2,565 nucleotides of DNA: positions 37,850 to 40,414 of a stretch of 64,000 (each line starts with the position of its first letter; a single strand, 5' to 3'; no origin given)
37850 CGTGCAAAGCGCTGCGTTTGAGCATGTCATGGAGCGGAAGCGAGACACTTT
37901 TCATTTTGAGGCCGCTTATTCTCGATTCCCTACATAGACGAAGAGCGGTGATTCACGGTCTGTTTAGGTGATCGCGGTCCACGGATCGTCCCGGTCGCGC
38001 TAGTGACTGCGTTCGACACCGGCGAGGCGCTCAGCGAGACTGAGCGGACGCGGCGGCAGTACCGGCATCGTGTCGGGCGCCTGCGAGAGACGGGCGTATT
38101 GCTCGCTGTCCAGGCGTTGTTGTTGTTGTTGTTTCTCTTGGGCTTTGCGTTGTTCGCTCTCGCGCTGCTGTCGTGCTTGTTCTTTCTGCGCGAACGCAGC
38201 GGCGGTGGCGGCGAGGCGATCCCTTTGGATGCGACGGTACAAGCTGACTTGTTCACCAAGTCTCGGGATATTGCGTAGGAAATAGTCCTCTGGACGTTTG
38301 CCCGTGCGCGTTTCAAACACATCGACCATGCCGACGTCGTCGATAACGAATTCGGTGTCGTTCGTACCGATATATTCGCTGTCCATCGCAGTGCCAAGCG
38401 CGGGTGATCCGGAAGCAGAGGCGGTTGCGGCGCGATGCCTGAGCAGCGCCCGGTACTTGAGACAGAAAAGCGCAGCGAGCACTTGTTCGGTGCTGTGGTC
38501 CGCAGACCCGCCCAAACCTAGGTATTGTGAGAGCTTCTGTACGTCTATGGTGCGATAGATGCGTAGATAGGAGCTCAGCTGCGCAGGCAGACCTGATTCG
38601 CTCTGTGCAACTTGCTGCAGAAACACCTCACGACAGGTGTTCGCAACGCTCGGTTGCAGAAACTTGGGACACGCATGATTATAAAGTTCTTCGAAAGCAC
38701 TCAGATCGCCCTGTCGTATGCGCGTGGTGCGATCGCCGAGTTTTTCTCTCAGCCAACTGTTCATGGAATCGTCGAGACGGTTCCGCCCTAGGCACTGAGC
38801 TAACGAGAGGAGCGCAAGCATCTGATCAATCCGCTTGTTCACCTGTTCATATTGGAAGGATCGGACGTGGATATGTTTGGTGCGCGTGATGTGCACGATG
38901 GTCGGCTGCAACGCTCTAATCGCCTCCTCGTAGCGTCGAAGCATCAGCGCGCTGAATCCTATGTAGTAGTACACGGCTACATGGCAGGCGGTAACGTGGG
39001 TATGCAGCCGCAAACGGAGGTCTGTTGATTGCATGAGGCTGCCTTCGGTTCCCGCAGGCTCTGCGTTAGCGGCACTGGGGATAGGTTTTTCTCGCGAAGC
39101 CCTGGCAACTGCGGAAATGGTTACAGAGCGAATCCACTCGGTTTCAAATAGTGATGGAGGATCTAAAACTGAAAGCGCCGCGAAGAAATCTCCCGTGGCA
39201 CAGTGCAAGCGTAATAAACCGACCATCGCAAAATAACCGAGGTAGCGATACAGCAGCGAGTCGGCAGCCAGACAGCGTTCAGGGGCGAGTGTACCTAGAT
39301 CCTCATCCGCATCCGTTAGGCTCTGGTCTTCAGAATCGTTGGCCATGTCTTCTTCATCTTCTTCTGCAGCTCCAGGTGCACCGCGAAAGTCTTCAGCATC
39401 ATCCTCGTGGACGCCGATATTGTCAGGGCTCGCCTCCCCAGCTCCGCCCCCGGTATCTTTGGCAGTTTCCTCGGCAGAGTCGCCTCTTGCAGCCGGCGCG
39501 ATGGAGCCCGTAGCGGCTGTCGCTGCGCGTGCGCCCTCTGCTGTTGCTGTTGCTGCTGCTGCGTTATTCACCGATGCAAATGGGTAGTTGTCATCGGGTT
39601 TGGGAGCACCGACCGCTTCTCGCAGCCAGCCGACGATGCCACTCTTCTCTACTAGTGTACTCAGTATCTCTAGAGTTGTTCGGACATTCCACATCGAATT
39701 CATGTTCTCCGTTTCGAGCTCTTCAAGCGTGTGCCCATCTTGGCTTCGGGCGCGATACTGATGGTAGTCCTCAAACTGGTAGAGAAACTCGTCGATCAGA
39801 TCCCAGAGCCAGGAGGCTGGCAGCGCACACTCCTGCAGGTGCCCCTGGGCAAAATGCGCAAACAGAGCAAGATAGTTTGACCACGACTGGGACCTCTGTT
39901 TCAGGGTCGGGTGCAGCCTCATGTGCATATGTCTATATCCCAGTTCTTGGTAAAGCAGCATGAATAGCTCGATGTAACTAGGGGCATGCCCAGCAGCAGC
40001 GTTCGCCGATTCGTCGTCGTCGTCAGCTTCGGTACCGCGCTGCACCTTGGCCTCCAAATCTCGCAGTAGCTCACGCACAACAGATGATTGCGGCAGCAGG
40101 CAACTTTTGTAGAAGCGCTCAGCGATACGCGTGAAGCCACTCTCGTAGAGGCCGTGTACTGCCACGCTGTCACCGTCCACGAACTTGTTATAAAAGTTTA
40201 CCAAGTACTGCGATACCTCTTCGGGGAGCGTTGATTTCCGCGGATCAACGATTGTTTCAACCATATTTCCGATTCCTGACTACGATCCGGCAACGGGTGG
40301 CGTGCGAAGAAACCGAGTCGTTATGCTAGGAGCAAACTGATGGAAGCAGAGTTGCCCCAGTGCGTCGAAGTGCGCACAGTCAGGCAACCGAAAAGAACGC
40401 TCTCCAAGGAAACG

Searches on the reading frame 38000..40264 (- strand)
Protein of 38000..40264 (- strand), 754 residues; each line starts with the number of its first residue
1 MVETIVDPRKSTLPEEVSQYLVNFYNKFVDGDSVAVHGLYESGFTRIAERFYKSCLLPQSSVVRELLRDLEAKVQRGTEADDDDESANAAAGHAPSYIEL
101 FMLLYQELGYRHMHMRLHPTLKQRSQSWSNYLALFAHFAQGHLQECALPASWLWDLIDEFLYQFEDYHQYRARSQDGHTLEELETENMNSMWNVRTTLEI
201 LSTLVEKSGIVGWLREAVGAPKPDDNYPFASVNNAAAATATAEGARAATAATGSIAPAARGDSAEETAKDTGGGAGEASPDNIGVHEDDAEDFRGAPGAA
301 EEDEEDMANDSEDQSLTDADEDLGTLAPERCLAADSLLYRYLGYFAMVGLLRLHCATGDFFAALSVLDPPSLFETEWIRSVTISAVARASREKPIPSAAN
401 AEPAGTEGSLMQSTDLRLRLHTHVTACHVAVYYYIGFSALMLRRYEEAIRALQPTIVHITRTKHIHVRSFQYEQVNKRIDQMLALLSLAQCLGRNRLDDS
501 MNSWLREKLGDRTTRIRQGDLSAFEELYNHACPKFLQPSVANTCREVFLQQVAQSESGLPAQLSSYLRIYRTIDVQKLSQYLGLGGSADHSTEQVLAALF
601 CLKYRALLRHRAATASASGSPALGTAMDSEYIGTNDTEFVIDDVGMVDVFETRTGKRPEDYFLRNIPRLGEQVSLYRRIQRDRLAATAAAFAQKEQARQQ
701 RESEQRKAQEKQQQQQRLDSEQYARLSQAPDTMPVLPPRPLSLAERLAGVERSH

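Call 3: search_protein_families(library=pfam, proteins=[window:38000-40264:-])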
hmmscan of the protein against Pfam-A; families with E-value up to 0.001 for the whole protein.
window:38000-40264:- (754 aa): 1 family
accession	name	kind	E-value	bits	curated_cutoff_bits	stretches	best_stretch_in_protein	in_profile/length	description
PF10255.15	Paf67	-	3.8e-91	306.5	27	3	415-668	147-396/397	RNA polymerase I-associated factor PAF67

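Call 9: find_homologous_proteins(query=window:38000-40264:-)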
Query window:38000-40264:- (754 aa): 7 proteins with E <= 0.001 among 8000 candidates.
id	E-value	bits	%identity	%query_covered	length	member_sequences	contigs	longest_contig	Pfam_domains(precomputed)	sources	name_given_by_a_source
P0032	0.0e+0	1692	100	100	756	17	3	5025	PF10255.16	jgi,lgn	jgi:hypothetical protein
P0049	4.1e-270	917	58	100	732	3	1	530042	PF10255.16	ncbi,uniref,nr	ncbi:Eukaryotic translation initiation factor 3 subunit L [Cyanidiococcus yangmingshanensis]|uniref:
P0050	3.3e-264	897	58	100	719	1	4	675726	PF10255.16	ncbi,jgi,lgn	jgi:hypothetical protein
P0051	2.2e-84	303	36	45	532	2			PF10255.16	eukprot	eukprot:GFKZ01010935.1.p1 GENE.GFKZ01010935.1~~GFKZ01010935.1.p1 ORF type:complete len:533 (+),score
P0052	3.3e-82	296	37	47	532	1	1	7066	PF10255.16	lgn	-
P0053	4.7e-82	295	35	46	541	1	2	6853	PF10255.16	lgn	-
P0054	1.6e-81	293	34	48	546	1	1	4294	PF10255.16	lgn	-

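Call 10: find_encoding_contigs(protein=P0049, flank=10000, max_places=3)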
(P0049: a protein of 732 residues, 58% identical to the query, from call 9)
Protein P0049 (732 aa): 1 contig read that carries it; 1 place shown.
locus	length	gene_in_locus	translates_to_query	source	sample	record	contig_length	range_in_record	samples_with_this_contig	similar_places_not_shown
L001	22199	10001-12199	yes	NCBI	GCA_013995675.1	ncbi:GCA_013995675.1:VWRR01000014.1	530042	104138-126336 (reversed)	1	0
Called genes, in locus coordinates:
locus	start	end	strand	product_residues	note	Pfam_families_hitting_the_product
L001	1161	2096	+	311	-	PF02104:SURF1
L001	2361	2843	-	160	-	-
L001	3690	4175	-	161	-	-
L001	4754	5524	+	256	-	PF01873:eIF-5_eIF-2B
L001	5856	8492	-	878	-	PF22591:eIF3a_PCI_TPR-like (weak)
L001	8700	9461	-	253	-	-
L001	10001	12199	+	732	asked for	PF10255:Paf67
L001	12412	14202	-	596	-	-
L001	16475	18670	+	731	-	PF22916:UTP25_NTPase-like, PF06862:Utp25_C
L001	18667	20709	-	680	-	PF00069:Pkinase, PF07714:PK_Tyr_Ser-Thr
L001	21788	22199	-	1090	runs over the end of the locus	PF00168:C2 (faint)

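Call 11: find_encoding_contigs(protein=P0050, flank=10000, max_places=3)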
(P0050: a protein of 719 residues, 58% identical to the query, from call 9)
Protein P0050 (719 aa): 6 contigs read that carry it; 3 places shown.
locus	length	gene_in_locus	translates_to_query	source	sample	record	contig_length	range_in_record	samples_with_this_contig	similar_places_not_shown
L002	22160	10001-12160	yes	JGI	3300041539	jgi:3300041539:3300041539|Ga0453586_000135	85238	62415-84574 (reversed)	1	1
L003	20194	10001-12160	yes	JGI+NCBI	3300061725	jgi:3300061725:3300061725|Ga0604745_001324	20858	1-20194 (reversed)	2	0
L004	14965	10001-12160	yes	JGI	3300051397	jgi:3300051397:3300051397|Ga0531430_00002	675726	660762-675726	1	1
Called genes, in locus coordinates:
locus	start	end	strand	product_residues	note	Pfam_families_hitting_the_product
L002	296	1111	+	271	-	PF02104:SURF1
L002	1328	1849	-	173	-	-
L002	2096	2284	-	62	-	-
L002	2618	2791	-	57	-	-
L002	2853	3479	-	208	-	-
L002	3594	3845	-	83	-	-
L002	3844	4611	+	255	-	PF01873:eIF-5_eIF-2B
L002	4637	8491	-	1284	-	-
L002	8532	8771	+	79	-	-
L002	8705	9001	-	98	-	-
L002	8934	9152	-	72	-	-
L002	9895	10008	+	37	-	-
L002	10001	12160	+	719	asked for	PF10255:Paf67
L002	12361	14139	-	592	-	PF01873:eIF-5_eIF-2B, PF02020:W2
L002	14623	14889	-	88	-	-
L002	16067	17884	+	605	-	PF22916:UTP25_NTPase-like, PF06862:Utp25_C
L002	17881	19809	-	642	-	PF00069:Pkinase, PF07714:PK_Tyr_Ser-Thr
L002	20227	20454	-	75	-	-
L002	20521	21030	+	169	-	-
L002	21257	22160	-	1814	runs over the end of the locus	PF00168:C2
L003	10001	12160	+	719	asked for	PF10255:Paf67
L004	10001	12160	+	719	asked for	PF10255:Paf67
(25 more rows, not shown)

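Call 12: find_encoding_contigs(protein=P0052, flank=10000, max_places=3)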
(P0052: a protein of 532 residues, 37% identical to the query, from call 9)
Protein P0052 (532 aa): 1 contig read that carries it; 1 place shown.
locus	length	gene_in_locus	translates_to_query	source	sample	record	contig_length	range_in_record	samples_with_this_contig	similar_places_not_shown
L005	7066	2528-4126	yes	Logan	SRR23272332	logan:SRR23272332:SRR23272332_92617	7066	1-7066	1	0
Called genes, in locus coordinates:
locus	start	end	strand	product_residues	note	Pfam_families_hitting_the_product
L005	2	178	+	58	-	?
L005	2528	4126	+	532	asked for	PF10255:Paf67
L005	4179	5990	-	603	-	-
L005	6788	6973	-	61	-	-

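Call 13: find_encoding_contigs(protein=P0053, flank=10000, max_places=3)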
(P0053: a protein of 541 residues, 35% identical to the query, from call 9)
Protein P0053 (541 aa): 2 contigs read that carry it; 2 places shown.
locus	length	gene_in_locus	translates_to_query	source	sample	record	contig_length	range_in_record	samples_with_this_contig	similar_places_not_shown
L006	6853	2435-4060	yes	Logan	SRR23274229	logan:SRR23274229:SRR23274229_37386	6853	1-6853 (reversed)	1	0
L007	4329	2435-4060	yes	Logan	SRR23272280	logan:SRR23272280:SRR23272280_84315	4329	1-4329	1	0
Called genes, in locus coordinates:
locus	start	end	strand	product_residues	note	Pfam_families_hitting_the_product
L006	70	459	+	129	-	-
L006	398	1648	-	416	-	PF00642:zf-CCCH (faint), PF18345:zf_CCCH_4 (faint)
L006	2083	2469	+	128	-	-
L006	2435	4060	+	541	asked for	PF10255:Paf67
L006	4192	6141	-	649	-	-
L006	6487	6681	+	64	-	-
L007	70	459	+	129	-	-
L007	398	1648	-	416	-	PF00642:zf-CCCH (faint), PF18345:zf_CCCH_4 (faint)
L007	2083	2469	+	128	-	-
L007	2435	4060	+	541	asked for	PF10255:Paf67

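Call 14: search_protein_families(library=pfam, proteins=[L005:4179-5990:-, L006:4192-6141:-, L006:398-1648:-, L001:12412-14202:-, L001:8700-9461:-, L001:5856-8492:-, L002:4637-8491:-], max_evalue=0.01)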
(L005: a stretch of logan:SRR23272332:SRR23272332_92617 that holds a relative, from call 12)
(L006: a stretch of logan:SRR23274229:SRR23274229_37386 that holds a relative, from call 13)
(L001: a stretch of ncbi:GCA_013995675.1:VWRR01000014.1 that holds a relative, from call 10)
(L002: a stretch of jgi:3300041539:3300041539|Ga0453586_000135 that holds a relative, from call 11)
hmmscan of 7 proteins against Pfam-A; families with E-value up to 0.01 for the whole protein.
L005:4179-5990:- (603 aa): 0 families

L006:4192-6141:- (649 aa): 0 families

L006:398-1648:- (416 aa): 3 families
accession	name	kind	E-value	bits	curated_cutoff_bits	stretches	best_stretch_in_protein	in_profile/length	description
PF00642.30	zf-CCCH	-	3.6e-11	43.1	20.5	1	248-271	2-26/27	Zinc finger C-x8-C-x5-C-x3-H type (and similar)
PF18345.7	zf_CCCH_4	-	4.4e-07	30.2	29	0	252-270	1-19/19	Zinc finger domain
PF15663.11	zf-CCCH_3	-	0.0043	17.7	31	0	207-248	18-61/110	Zinc-finger containing family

L001:12412-14202:- (596 aa): 2 families
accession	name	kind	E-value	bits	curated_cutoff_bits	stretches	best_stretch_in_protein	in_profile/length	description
PF01873.23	eIF-5_eIF-2B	-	3e-34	117.9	27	1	19-135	6-117/117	Domain found in IF2B/IF5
PF02020.24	W2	-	1.3e-16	60.9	30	1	496-593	2-78/79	eIF4-gamma/eIF5/eIF2-epsilon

L001:8700-9461:- (253 aa): 1 family
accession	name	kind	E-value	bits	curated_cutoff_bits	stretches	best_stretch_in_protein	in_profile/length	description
PF22591.2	eIF3a_PCI_TPR-like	-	1.9e-17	63.8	27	2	133-216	24-111/390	eIF3a, PCI domain, TPR-like region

L001:5856-8492:- (878 aa): 1 family
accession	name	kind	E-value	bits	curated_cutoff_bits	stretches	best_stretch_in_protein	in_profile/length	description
PF22591.2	eIF3a_PCI_TPR-like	-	8.3e-07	28.8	27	1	98-210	268-347/390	eIF3a, PCI domain, TPR-like region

L002:4637-8491:- (1284 aa): 1 family
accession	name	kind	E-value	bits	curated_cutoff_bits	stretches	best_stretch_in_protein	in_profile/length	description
PF22591.2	eIF3a_PCI_TPR-like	-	4e-75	253.7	27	3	235-526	94-349/390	eIF3a, PCI domain, TPR-like region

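Call 45: search_protein_families(library=pfam, proteins=[L002:2853-3479:-], max_evalue=1)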
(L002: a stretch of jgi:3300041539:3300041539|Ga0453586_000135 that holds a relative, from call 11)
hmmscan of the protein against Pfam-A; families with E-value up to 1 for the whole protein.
L002:2853-3479:- (208 aa): 14 families
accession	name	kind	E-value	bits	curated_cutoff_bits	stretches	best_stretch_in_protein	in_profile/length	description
PF13181.12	TPR_8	-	0.00073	20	25.7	1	172-201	3-32/34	Tetratricopeptide repeat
PF07719.23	TPR_2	-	0.00075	19.9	27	1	171-202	2-33/34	Tetratricopeptide repeat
PF14559.12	TPR_19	-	0.0022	18.7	25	1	172-201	27-56/68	Tetratricopeptide repeat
PF00515.34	TPR_1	-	0.0051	17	27.8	1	171-202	2-33/34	Tetratricopeptide repeat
PF07721.20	TPR_4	-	0.015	16.3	27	1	173-193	4-24/26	Tetratricopeptide repeat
PF13414.12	TPR_11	-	0.021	15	26.8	0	83-105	15-37/42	TPR repeat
PF13428.12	TPR_14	-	0.025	15.7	23.5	1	174-196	5-27/44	Tetratricopeptide repeat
PF13432.12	TPR_16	-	0.031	15.2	32.7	1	174-201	35-62/65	Tetratricopeptide repeat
PF19054.6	DUF5753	-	0.05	13.7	23.4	1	72-124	16-70/178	Domain of unknown function (DUF5753)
PF13431.12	TPR_17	-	0.059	14.1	24.4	0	85-105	2-22/34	Tetratricopeptide repeat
PF13424.12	TPR_12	-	0.083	13.5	30.1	1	175-196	8-29/77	Tetratricopeptide repeat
PF05415.18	Peptidase_C36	-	0.16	12.5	27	0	9-27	49-67/100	Beet necrotic yellow vein furovirus-type papain-like endopeptidase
PF25064.1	ARM_TT21_5th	-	0.2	12.4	27.8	0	169-203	34-68/117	TT21 fifth ARM repeats domain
PF11846.14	Wzy_C_2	-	0.22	11.9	28.5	0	171-201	147-177/191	Virulence factor membrane-bound polymerase, C-terminal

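Call 57: find_related_loci(query=A4, collection=metagenome_contigs, flank=10000)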
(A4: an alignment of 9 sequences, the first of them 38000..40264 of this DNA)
Query A4 (754 aa) in metagenome_contigs; peptide patterns used: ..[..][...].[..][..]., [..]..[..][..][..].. (x = any residue, [..] = any of these).
418 stretches matched a pattern; 107 encode a relative of the query (tblastn E <= 1e-3); the best 80 are kept; 80 distinct loci.
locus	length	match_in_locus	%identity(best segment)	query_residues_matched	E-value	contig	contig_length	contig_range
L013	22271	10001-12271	99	1-754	0e+0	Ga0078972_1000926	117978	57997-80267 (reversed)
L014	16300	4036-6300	100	1-754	0e+0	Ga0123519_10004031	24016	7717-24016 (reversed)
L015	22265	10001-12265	99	1-754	0e+0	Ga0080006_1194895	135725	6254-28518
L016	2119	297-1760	33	13-669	2e-47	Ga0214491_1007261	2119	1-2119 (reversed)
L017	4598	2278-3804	32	13-698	1e-44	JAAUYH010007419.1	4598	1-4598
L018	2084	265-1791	32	11-665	4e-45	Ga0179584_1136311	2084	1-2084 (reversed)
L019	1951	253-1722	31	12-665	1e-44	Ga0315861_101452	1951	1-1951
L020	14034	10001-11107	31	152-668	4e-42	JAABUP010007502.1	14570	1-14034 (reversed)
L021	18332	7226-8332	31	152-668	4e-42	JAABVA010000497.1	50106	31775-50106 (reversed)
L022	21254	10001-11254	29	120-668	1e-41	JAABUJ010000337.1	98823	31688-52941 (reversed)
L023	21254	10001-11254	29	120-668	1e-41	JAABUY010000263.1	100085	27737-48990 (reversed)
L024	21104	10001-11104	30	152-668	1e-41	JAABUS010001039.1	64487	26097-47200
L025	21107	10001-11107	31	152-668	7e-42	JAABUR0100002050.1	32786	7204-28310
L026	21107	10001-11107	31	152-668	7e-42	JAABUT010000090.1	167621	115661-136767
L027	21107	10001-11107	31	152-668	7e-42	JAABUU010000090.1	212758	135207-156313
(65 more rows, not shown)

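Call 62: search_solved_structures(query=window:38000-40264:-, max_evalue=0.00001)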
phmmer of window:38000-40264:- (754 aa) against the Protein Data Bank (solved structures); distinct sequences matched with E-value up to 0.00001: 7.
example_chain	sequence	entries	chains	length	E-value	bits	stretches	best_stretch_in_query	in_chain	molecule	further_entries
28zx_l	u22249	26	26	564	3.8e-68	234.1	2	420-671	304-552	Eukaryotic translation initiation factor 3 subunit L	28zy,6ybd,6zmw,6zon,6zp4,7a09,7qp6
6yam_t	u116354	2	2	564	4e-68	234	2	420-671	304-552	eukaryotic translation initiation factor 3 subunit l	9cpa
5a5t_L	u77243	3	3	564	5.6e-68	233.5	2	419-671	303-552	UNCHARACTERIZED PROTEIN | Eukaryotic translation initiation factor 3 subunit L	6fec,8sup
6w2s_7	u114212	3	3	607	9.5e-68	232.8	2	419-671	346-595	Eukaryotic translation initiation factor 3 subunit L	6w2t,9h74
3j8b_L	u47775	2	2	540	8.9e-64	219.6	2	419-584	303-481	Eukaryotic translation initiation factor 3 subunit L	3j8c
6zvj_L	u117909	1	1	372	4.8e-56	194.1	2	419-669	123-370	Eukaryotic translation initiation factor 3 subunit L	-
7ase_I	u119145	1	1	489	2.7e-11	46.2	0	424-540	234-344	Eukaryotic translation initiation factor 3 (EIF-3) interacting protein, putative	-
